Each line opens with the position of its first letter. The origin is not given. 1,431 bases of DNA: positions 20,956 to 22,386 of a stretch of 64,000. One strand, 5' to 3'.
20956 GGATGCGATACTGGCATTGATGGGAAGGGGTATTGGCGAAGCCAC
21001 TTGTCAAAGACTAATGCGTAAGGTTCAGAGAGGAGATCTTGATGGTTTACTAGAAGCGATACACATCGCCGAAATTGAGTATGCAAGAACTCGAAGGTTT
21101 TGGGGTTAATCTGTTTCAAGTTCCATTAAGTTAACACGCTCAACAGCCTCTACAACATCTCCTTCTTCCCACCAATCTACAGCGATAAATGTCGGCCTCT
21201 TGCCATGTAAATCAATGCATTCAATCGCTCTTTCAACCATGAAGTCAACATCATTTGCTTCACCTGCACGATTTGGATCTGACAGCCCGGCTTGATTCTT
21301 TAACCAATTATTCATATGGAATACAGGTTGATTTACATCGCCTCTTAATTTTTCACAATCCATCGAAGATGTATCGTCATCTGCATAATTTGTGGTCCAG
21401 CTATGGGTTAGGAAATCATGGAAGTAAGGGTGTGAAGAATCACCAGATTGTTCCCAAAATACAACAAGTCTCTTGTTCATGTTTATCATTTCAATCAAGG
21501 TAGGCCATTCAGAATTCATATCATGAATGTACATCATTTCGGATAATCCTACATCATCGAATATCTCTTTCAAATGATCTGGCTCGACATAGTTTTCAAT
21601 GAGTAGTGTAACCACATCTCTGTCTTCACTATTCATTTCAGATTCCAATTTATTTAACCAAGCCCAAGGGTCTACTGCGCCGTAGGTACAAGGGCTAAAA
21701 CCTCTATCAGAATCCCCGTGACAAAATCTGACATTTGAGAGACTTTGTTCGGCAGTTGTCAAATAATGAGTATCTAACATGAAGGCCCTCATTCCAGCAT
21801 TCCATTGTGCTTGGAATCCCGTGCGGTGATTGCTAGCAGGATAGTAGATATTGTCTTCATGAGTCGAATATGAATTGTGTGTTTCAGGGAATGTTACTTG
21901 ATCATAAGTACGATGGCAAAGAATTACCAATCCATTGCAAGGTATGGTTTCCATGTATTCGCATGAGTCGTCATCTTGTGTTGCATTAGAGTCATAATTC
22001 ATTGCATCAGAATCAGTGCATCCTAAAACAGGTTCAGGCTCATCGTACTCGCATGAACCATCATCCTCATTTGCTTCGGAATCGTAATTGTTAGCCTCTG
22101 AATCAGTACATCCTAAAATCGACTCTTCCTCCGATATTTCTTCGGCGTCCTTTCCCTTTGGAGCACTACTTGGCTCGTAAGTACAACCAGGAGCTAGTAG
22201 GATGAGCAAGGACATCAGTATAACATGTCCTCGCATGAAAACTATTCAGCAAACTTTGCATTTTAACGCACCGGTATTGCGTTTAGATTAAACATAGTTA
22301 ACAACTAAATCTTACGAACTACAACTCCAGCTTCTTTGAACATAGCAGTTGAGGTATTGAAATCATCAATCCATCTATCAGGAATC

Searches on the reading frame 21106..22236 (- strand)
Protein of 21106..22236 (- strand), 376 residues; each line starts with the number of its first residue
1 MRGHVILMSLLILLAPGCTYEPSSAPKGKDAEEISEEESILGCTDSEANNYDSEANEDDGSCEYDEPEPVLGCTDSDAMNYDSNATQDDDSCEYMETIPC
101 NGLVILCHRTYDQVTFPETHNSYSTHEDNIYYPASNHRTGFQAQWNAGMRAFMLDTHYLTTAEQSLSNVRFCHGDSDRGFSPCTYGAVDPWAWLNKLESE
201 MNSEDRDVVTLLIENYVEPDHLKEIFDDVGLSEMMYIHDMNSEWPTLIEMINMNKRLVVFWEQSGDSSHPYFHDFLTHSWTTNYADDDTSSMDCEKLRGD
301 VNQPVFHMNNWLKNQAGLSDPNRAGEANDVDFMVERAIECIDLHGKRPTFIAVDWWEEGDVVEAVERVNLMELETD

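Call 16: search_protein_families(library=pfam, proteins=[window:21106-22236:-], max_evalue=0.01)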
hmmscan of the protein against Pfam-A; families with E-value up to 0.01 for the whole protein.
window:21106-22236:- (376 aa): 0 families

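Call 69: search_protein_families(library=ncbifam, proteins=[window:21106-22236:-], max_evalue=0.1)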
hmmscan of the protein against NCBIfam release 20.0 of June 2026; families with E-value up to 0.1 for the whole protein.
window:21106-22236:- (376 aa): 0 families

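Call 83: search_solved_structures(query=window:21109-22236:-, max_evalue=1)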
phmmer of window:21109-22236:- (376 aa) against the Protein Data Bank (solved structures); distinct sequences matched with E-value up to 1: 3.
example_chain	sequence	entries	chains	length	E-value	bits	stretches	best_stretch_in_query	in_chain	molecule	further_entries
7qqi_A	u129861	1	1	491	0.31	13.5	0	165-208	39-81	Aamy domain-containing protein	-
6u23_A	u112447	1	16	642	0.9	11.9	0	41-64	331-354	Macrophage-expressed gene 1 protein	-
6u2j_A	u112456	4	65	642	0.91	11.9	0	41-64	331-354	Macrophage-expressed gene 1 protein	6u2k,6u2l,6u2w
